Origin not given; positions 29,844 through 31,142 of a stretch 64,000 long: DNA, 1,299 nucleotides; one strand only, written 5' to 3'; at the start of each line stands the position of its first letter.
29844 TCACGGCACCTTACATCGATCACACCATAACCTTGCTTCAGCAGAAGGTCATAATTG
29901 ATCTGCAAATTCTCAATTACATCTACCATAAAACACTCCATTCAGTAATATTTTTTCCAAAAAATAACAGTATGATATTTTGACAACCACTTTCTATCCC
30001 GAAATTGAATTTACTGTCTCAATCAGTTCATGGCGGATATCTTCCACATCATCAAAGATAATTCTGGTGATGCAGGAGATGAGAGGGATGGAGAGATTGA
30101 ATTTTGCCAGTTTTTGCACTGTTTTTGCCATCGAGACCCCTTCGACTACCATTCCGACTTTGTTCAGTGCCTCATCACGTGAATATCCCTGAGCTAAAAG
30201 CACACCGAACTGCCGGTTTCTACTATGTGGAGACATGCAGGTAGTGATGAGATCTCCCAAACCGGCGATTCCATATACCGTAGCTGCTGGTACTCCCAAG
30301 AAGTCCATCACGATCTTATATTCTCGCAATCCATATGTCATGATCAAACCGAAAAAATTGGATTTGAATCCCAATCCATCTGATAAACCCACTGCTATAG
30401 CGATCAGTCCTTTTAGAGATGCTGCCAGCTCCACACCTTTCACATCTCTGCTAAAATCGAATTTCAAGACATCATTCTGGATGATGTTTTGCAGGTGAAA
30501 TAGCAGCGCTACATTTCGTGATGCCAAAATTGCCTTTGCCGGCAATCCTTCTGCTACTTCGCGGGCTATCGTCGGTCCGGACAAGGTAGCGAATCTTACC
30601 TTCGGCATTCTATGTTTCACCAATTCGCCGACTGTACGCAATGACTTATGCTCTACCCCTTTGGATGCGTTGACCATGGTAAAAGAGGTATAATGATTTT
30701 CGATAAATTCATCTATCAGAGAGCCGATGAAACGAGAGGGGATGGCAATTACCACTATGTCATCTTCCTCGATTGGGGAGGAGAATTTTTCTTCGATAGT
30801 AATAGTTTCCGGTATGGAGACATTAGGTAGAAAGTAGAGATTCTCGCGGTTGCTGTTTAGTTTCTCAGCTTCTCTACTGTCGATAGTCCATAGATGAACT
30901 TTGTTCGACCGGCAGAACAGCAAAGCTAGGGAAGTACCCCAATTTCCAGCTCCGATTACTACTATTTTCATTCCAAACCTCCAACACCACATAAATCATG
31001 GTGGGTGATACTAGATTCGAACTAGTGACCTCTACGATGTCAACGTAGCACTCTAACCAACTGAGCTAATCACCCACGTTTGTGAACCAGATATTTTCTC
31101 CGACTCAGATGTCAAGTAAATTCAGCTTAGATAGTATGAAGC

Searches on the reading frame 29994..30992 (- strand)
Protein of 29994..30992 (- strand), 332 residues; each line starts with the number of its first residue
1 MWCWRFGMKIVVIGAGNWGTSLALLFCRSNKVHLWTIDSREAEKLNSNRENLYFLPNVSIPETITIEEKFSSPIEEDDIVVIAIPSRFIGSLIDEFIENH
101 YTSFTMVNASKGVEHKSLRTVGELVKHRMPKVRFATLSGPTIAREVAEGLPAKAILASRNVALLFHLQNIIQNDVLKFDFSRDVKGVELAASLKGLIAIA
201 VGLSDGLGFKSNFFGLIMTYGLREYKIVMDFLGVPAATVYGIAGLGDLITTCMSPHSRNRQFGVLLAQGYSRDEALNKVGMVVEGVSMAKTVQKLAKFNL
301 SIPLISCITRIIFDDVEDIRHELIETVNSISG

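Call 4: search_protein_families(library=pfam, proteins=[window:29994-30992:-], max_evalue=0.01)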
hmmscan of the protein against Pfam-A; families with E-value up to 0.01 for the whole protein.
window:29994-30992:- (332 aa): 5 families
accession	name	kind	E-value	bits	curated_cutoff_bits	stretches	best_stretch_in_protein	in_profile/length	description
PF07479.19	NAD_Gly3P_dh_C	-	1.6e-38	132.6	25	1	183-316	1-135/142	NAD-dependent glycerol-3-phosphate dehydrogenase C-terminus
PF01210.29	NAD_Gly3P_dh_N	-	4.8e-37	127.8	23.1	1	9-161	1-155/158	NAD-dependent glycerol-3-phosphate dehydrogenase N-terminus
PF20618.3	GPD_NAD_C_bact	-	8.3e-19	68.3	27.6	1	243-306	1-64/66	Bacterial GPD, NAD-dependent C-terminal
PF03807.23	F420_oxidored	-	1.7e-07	32.2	21.6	1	9-96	1-79/94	NADP oxidoreductase coenzyme F420-dependent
PF02558.23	ApbA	-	0.0065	16.5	22.2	0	10-86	1-76/150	Ketopantoate reductase PanE/ApbA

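Call 20: find_homologous_proteins(query=window:29994-30992:-)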
Query window:29994-30992:- (332 aa): 3430 proteins with E <= 0.001 among 8000 candidates; the best 120 are listed.
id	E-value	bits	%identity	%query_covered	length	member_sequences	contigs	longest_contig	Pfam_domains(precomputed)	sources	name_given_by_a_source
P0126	4.2e-216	734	100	100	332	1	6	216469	PF20618.4,PF07479.20,PF01210.30,PF03807.24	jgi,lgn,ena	-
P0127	1.9e-208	709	100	98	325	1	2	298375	PF20618.4,PF07479.20,PF01210.30,PF03807.24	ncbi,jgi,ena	jgi:glycerol-3-phosphate dehydrogenase (NAD(P)+)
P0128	2.9e-205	698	98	98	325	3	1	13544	PF20618.4,PF07479.20,PF01210.30,PF03807.24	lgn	-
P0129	4.5e-146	504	69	98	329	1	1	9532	PF20618.4,PF07479.20,PF01210.30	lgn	-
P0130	1.0e-145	503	70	98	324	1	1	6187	PF20618.4,PF07479.20,PF01210.30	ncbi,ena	-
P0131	1.1e-145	503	70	98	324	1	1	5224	PF20618.4,PF07479.20,PF01210.30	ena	-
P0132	2.3e-145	502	70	97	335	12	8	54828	PF20618.4,PF07479.20,PF01210.30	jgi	jgi:glycerol-3-phosphate dehydrogenase (NAD(P)+)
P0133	2.0e-144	498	69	98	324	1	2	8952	PF20618.4,PF07479.20,PF01210.30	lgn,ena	-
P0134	3.2e-144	498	69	98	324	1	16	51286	PF20618.4,PF07479.20,PF01210.30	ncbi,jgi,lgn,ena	-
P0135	4.3e-144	497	69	98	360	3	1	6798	PF02629.26,PF20618.4,PF07479.20,PF01210.30,PF03807.24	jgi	-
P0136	7.0e-144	497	67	98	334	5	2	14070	PF20618.4,PF07479.20,PF01210.30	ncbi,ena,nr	ncbi:MAG: NAD(P)H-dependent glycerol-3-phosphate dehydrogenase [Candidatus Cloacimonetes bacterium]|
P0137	1.0e-143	496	69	98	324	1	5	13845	PF20618.4,PF07479.20,PF01210.30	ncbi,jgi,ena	-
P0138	1.4e-143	496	69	98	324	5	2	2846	PF20618.4,PF07479.20,PF01210.30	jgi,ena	-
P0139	1.8e-143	495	69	98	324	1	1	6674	PF20618.4,PF07479.20,PF01210.30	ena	-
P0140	2.7e-143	495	69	98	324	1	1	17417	PF20618.4,PF07479.20,PF01210.30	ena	-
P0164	2.4e-138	478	65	98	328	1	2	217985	PF20618.4,PF07479.20,PF01210.30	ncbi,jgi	jgi:glycerol-3-phosphate dehydrogenase (NAD(P)+)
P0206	4.8e-134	464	64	97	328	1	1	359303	PF20618.4,PF07479.20,PF01210.30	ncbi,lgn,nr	ncbi:MAG: NAD(P)H-dependent glycerol-3-phosphate dehydrogenase [Candidatus Cloacimonetes bacterium]|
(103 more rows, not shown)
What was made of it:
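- Tried and rejected: Taxonomy came from GpsA homologs instead (call 20).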

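Call 21: find_encoding_contigs(protein=P0134, flank=6000, max_places=2)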
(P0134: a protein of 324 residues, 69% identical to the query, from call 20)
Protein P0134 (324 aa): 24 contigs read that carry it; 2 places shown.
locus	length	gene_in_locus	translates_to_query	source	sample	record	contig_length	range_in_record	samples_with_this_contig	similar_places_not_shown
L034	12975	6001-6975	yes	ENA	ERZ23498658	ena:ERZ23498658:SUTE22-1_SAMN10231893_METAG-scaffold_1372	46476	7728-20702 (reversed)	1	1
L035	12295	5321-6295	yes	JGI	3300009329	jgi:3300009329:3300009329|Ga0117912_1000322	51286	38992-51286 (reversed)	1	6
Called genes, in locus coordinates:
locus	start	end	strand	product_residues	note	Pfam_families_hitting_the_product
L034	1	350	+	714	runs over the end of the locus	PF13585:CHU_C (weak), PF13860:FlgD_ig (weak), PF18962:Por_Secre_tail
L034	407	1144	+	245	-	PF07900:DUF1670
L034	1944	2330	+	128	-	-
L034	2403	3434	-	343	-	PF04055:Radical_SAM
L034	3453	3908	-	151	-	PF11026:DUF2721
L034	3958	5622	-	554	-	PF07837:FTCD_N, PF02971:FTCD, PF04961:FTCD_C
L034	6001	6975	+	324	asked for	PF01210:NAD_Gly3P_dh_N, PF07479:NAD_Gly3P_dh_C, PF20618:GPD_NAD_C_bact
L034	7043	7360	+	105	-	-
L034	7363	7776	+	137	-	PF00334:NDK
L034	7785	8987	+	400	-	PF00871:Acetate_kinase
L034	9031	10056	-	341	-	PF02606:LpxK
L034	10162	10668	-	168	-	PF02572:CobA_CobO_BtuR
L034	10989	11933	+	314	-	PF00528:BPD_transp_1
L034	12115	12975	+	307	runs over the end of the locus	PF00528:BPD_transp_1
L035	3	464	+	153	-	?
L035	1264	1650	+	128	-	-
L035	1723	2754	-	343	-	PF04055:Radical_SAM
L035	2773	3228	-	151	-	PF11026:DUF2721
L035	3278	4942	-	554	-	PF07837:FTCD_N, PF02971:FTCD, PF04961:FTCD_C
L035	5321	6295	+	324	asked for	PF01210:NAD_Gly3P_dh_N, PF07479:NAD_Gly3P_dh_C, PF20618:GPD_NAD_C_bact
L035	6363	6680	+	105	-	-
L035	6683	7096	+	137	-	PF00334:NDK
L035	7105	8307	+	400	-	PF00871:Acetate_kinase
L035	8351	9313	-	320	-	PF02606:LpxK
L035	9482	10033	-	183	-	PF02572:CobA_CobO_BtuR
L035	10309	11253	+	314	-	PF00528:BPD_transp_1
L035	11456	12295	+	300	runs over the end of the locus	PF00528:BPD_transp_1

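Call 22: find_encoding_contigs(protein=P0164, flank=6000, max_places=1)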
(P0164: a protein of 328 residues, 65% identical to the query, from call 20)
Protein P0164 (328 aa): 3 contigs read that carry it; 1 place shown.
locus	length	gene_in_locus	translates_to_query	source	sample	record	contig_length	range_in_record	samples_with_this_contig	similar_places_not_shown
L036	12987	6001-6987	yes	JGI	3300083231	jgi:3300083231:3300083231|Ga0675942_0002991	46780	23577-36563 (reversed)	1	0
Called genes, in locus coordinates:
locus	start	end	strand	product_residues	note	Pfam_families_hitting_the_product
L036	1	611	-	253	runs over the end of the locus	-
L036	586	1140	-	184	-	PF03938:OmpH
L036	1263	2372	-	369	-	PF00482:T2SSF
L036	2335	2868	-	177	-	-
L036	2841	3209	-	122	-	-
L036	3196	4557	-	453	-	-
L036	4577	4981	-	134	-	PF07963:N_methyl, PF16732:ComP_DUS (weak)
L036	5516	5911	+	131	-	-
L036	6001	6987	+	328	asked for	PF01210:NAD_Gly3P_dh_N, PF07479:NAD_Gly3P_dh_C, PF20618:GPD_NAD_C_bact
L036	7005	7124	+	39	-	-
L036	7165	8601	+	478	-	PF00474:SSF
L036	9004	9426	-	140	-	-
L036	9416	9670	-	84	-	-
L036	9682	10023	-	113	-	PF12844:HTH_19, PF01381:HTH_3, PF07022:Phage_CI_repr (weak)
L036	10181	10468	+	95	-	-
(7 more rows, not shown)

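Call 23: find_encoding_contigs(protein=P0206, flank=6000, max_places=1)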
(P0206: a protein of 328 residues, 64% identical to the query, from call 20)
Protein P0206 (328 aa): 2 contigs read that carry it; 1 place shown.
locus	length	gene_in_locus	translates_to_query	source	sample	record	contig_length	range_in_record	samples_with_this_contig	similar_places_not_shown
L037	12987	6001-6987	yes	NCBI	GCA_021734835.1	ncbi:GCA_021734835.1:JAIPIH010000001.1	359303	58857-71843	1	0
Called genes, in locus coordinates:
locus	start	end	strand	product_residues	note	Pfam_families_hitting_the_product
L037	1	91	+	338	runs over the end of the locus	PF05496:RuvB_N, PF07728:AAA_5 (faint), PF00004:AAA, PF17864:AAA_lid_4, PF05491:WHD_RuvB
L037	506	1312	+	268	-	PF00481:PP2C (faint), PF13672:PP2C_2, PF07228:SpoIIE (weak)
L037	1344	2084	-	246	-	PF06966:DUF1295, PF04140:ICMT, PF04191:PEMT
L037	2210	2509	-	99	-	-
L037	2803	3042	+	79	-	-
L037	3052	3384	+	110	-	-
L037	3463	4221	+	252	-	PF19089:DUF5777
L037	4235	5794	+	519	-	PF03351:DOMON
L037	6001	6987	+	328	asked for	PF01210:NAD_Gly3P_dh_N, PF07479:NAD_Gly3P_dh_C, PF20618:GPD_NAD_C_bact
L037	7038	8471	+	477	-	PF00474:SSF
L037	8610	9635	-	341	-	PF02606:LpxK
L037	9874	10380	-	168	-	PF02572:CobA_CobO_BtuR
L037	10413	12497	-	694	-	PF01839:FG-GAP (faint), PF13517:FG-GAP_3, PF18962:Por_Secre_tail (weak), PF13860:FlgD_ig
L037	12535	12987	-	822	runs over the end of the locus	PF00112:Peptidase_C1, PF18560:Lectin_like, PF13585:CHU_C (faint), PF13860:FlgD_ig, PF18962:Por_Secre_tail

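Call 24: find_encoding_contigs(protein=P0132, flank=6000, max_places=1)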
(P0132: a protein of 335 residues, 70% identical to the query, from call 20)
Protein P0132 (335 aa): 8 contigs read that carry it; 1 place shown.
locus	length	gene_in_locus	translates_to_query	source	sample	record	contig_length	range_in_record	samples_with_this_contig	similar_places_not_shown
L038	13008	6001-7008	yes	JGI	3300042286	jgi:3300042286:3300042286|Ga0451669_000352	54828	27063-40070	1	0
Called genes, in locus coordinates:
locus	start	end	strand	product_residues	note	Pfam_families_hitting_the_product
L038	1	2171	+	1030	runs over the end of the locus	PF18962:Por_Secre_tail (weak)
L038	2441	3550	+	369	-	PF01546:Peptidase_M20, PF07687:M20_dimer (weak)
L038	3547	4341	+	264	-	PF09297:Zn_ribbon_NUD, PF00293:NUDIX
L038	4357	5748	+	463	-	PF23023:Anti-Pycsar_Apyc1 (faint), PF00753:Lactamase_B, PF12706:Lactamase_B_2 (weak), PF16661:Lactamase_B_6 (weak), PF10996:Beta-Casp, PF07521:RMMBL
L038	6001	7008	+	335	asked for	PF01210:NAD_Gly3P_dh_N, PF07479:NAD_Gly3P_dh_C, PF20618:GPD_NAD_C_bact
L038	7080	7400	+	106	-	-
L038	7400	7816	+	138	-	PF00334:NDK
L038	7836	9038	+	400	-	PF00871:Acetate_kinase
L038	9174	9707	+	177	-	PF14200:RicinB_lectin_2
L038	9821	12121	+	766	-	PF08269:dCache_2, PF17200:sCache_2, PF17201:Cache_3-Cache_2 (weak), PF17200:sCache_2, PF17201:Cache_3-Cache_2, PF00989:PAS (weak), PF13188:PAS_8 (weak), PF02518:HATPase_c, +1 more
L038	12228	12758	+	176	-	-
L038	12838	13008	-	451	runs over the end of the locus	PF00875:DNA_photolyase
